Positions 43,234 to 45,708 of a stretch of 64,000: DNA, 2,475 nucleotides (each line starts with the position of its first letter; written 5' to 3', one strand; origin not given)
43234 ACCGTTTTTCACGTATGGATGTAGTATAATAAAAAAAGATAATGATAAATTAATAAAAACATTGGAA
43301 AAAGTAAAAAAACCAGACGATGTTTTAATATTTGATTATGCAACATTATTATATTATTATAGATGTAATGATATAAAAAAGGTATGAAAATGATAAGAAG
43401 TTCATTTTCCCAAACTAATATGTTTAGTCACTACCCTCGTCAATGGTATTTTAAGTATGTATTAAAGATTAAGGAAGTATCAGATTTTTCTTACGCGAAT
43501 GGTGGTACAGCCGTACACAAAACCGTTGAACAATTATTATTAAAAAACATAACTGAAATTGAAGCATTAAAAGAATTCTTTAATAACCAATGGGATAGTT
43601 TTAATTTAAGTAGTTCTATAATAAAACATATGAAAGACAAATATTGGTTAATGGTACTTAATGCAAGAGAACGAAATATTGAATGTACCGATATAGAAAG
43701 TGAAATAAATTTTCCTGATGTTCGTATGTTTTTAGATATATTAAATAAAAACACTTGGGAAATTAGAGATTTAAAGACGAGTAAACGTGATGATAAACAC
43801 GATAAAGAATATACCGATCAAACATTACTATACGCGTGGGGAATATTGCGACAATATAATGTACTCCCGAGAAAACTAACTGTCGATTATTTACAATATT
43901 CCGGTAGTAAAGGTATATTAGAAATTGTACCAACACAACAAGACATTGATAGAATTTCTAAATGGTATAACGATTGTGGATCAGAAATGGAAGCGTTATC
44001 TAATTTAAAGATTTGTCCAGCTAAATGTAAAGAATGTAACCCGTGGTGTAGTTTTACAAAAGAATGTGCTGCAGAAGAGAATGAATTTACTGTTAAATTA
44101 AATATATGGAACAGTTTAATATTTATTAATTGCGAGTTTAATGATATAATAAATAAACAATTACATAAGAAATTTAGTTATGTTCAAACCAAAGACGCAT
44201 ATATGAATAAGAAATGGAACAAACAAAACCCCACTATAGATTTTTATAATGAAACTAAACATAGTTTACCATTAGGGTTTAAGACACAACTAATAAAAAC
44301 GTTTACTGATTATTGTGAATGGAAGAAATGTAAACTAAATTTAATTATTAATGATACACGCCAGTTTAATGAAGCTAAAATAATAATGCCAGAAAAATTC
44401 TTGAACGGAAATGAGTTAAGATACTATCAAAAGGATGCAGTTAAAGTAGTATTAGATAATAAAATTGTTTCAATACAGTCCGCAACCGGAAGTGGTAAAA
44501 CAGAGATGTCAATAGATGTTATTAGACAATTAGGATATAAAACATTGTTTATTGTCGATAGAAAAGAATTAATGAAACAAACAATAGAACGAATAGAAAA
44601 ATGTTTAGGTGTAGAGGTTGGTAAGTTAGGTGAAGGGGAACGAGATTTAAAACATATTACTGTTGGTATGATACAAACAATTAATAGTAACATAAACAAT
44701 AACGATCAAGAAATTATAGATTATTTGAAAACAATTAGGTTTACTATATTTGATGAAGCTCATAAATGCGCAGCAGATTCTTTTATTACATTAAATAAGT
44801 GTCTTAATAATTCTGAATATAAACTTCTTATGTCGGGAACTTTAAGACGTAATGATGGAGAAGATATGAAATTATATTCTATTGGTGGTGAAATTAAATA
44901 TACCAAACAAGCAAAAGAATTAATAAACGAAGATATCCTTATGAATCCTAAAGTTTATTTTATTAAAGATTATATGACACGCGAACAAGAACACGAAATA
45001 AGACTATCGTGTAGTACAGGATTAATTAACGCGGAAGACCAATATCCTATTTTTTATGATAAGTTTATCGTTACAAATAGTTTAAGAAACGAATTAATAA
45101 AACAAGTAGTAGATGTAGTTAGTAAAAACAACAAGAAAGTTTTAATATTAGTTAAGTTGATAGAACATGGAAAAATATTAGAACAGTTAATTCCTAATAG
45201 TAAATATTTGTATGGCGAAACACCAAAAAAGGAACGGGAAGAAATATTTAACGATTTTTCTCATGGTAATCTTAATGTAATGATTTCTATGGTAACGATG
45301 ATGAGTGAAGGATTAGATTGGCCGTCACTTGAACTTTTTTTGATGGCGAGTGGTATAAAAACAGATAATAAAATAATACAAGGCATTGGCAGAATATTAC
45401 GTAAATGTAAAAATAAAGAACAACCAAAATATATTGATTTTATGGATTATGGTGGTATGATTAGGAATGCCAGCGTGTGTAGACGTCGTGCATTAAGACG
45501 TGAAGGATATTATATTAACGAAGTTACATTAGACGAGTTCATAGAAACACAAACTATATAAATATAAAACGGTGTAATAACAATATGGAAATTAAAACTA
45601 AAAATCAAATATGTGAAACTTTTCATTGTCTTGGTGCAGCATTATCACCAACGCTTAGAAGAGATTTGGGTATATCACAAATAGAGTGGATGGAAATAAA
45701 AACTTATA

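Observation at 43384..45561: Single 725-aa polypeptide fusing a Cas4-like Fe-S RecB-family nuclease to an SF2 DEAH helicase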

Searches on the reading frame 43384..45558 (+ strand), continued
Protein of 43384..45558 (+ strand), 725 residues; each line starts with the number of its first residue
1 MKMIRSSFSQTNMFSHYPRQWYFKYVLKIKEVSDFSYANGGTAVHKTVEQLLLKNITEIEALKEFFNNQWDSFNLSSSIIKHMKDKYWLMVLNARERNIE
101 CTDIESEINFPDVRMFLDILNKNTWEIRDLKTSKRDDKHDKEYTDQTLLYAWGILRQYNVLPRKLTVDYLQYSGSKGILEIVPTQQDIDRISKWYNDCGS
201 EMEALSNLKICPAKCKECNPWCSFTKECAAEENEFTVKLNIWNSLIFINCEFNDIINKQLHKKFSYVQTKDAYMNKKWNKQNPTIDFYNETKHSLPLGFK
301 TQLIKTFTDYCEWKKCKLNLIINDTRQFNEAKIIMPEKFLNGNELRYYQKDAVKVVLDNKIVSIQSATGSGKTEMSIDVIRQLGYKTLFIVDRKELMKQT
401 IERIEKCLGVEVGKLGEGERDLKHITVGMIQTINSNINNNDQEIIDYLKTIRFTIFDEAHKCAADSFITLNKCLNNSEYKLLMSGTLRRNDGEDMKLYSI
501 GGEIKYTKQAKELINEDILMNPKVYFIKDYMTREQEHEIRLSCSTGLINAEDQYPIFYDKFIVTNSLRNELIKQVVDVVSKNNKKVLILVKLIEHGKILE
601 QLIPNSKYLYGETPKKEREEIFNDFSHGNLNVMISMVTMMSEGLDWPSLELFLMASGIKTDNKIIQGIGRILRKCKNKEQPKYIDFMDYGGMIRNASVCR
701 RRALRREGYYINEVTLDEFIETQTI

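Call 43: find_related_loci(query=A1, collection=viral_contigs, flank=10000)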
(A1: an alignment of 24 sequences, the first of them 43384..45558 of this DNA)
Query A1 (725 aa) in viral_contigs; peptide patterns used: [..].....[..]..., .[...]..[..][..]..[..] (x = any residue, [..] = any of these).
44 stretches matched a pattern; 6 encode a relative of the query (tblastn E <= 1e-3); 6 distinct loci.
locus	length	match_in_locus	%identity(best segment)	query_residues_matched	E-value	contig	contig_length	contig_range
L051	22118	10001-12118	43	6-713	3e-177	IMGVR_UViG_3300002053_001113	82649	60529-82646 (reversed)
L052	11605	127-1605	31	208-709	7e-70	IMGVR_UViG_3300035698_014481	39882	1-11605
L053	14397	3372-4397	33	341-704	3e-48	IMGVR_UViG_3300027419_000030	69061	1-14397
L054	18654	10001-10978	30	348-690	5e-39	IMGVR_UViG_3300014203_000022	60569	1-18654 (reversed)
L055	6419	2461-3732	22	272-688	6e-14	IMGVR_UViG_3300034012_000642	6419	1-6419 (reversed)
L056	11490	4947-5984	23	348-688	2e-13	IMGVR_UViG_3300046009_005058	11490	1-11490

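Call 76: list_cluster_members(proteins=[P0001, P0020, P0006, P0002, P0022, P0025])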
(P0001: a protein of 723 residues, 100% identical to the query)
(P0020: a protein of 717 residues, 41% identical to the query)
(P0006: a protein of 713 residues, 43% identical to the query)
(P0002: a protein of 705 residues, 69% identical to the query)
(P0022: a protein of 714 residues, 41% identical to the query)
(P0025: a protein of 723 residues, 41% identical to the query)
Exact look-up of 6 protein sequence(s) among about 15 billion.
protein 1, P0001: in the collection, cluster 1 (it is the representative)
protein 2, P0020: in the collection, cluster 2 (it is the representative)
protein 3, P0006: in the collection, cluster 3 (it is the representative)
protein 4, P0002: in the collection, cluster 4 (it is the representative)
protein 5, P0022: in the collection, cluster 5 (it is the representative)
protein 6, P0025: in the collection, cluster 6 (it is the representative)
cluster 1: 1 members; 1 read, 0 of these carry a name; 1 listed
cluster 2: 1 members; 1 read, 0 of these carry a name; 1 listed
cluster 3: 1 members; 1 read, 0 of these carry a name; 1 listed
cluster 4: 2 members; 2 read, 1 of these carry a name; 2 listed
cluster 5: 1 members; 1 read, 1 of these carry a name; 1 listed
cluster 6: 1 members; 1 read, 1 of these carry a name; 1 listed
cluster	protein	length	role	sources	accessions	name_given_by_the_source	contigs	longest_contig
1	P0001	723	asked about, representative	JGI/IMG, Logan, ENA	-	-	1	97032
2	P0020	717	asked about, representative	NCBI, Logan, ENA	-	-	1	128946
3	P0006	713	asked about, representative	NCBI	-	-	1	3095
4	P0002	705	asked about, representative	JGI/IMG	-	superfamily II DNA or RNA helicase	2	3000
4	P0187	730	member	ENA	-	-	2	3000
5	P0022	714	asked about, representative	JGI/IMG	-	superfamily II DNA or RNA helicase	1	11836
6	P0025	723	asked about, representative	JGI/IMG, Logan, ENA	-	superfamily II DNA or RNA helicase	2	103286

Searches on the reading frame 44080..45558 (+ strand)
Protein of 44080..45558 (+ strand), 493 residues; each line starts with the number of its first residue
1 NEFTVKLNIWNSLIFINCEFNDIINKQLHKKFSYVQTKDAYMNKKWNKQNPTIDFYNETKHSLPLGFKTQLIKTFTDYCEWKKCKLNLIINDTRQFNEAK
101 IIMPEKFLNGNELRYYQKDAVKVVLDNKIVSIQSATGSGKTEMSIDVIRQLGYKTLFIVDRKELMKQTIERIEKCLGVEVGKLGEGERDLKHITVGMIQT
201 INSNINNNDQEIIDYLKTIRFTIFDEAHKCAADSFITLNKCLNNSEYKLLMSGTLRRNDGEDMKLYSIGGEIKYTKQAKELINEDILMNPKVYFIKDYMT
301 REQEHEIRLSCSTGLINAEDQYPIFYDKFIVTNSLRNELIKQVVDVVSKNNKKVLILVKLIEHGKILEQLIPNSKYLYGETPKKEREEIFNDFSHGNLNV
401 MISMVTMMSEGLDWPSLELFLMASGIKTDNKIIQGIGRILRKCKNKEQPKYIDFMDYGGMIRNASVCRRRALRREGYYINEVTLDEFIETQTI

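Call 3: search_protein_families(library=pfam, proteins=[window:44104-45558:+], max_evalue=0.1)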
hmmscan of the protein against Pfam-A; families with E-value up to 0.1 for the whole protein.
window:44104-45558:+ (485 aa): 7 families
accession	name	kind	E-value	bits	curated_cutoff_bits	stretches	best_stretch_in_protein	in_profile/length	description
PF04851.21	ResIII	-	1.3e-23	84.1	22.5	1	104-248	3-163/164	Type III restriction enzyme, res subunit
PF00270.35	DEAD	-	1.5e-15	57.7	26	1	108-249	3-162/167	DEAD/DEAH box helicase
PF00271.37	Helicase_C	-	5.4e-12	46.4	23.5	1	333-434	4-109/110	Helicase conserved C-terminal domain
PF18766.7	SWI2_SNF2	-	3.1e-06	27.5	26.7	1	124-237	23-146/221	SWI2/SNF2 ATPase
PF16203.11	ERCC3_RAD25_C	-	1.4e-05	25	27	1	329-443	46-160/248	ERCC3/RAD25/XPB C-terminal helicase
PF09848.15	SLFN-g3_helicase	-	0.032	13.9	24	1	120-224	2-93/354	Schlafen group 3, DNA/RNA helicase domain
PF13401.12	AAA_22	-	0.049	14.4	27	1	124-246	10-123/130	AAA domain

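Call 4: search_protein_families(library=phrogs, proteins=[window:44104-45558:+], max_evalue=0.01)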
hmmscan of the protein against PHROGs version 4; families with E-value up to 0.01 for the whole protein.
window:44104-45558:+ (485 aa): 8 families
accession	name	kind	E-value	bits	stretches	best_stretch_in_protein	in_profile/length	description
phrog_16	-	DNA, RNA and nucleotide metabolism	4.7e-68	231.3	1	104-450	272-602/986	DNA helicase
phrog_9690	-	DNA, RNA and nucleotide metabolism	2.2e-40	139.6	1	195-473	25-295/306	DNA helicase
phrog_14619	-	DNA, RNA and nucleotide metabolism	3.6e-15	57.3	1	13-229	22-248/314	DNA helicase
phrog_16259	-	DNA, RNA and nucleotide metabolism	6.6e-12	46.3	1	7-262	15-276/330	DNA helicase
phrog_3830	-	unknown function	6.7e-08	32.2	1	106-223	268-410/1032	-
phrog_16694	-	unknown function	1.8e-06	27.2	1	95-167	265-347/1010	-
phrog_6819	-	DNA, RNA and nucleotide metabolism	4.8e-05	23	1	104-169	20-86/645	Holliday junction branch migration helicase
phrog_17901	-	DNA, RNA and nucleotide metabolism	0.0034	18.8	1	396-480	17-101/109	DNA helicase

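Call 83: search_solved_structures(query=window:44080-45558:+, max_evalue=0.000001, show_alignments=5)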
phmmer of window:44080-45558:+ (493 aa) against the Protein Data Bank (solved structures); distinct sequences matched with E-value up to 0.000001: 6.
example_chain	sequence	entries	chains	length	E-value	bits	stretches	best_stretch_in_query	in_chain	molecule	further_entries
6p4f_A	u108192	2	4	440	1.1e-24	90.2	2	111-287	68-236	DNA-dependent ATPase XPBII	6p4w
5tnu_A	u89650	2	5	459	1.3e-24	89.9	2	111-287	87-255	DNA-dependent ATPase XPBII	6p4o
6p66_A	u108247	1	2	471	8.9e-18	67.4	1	111-271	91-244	DNA repair protein RAD25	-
2fwr_A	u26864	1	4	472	9e-18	67.4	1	111-271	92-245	DNA repair protein RAD25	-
2oca_A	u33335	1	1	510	4.8e-11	45.2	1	62-465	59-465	ATP-dependent DNA helicase uvsW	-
2fz4_A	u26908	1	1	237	6.4e-08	34.9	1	111-261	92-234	DNA repair protein RAD25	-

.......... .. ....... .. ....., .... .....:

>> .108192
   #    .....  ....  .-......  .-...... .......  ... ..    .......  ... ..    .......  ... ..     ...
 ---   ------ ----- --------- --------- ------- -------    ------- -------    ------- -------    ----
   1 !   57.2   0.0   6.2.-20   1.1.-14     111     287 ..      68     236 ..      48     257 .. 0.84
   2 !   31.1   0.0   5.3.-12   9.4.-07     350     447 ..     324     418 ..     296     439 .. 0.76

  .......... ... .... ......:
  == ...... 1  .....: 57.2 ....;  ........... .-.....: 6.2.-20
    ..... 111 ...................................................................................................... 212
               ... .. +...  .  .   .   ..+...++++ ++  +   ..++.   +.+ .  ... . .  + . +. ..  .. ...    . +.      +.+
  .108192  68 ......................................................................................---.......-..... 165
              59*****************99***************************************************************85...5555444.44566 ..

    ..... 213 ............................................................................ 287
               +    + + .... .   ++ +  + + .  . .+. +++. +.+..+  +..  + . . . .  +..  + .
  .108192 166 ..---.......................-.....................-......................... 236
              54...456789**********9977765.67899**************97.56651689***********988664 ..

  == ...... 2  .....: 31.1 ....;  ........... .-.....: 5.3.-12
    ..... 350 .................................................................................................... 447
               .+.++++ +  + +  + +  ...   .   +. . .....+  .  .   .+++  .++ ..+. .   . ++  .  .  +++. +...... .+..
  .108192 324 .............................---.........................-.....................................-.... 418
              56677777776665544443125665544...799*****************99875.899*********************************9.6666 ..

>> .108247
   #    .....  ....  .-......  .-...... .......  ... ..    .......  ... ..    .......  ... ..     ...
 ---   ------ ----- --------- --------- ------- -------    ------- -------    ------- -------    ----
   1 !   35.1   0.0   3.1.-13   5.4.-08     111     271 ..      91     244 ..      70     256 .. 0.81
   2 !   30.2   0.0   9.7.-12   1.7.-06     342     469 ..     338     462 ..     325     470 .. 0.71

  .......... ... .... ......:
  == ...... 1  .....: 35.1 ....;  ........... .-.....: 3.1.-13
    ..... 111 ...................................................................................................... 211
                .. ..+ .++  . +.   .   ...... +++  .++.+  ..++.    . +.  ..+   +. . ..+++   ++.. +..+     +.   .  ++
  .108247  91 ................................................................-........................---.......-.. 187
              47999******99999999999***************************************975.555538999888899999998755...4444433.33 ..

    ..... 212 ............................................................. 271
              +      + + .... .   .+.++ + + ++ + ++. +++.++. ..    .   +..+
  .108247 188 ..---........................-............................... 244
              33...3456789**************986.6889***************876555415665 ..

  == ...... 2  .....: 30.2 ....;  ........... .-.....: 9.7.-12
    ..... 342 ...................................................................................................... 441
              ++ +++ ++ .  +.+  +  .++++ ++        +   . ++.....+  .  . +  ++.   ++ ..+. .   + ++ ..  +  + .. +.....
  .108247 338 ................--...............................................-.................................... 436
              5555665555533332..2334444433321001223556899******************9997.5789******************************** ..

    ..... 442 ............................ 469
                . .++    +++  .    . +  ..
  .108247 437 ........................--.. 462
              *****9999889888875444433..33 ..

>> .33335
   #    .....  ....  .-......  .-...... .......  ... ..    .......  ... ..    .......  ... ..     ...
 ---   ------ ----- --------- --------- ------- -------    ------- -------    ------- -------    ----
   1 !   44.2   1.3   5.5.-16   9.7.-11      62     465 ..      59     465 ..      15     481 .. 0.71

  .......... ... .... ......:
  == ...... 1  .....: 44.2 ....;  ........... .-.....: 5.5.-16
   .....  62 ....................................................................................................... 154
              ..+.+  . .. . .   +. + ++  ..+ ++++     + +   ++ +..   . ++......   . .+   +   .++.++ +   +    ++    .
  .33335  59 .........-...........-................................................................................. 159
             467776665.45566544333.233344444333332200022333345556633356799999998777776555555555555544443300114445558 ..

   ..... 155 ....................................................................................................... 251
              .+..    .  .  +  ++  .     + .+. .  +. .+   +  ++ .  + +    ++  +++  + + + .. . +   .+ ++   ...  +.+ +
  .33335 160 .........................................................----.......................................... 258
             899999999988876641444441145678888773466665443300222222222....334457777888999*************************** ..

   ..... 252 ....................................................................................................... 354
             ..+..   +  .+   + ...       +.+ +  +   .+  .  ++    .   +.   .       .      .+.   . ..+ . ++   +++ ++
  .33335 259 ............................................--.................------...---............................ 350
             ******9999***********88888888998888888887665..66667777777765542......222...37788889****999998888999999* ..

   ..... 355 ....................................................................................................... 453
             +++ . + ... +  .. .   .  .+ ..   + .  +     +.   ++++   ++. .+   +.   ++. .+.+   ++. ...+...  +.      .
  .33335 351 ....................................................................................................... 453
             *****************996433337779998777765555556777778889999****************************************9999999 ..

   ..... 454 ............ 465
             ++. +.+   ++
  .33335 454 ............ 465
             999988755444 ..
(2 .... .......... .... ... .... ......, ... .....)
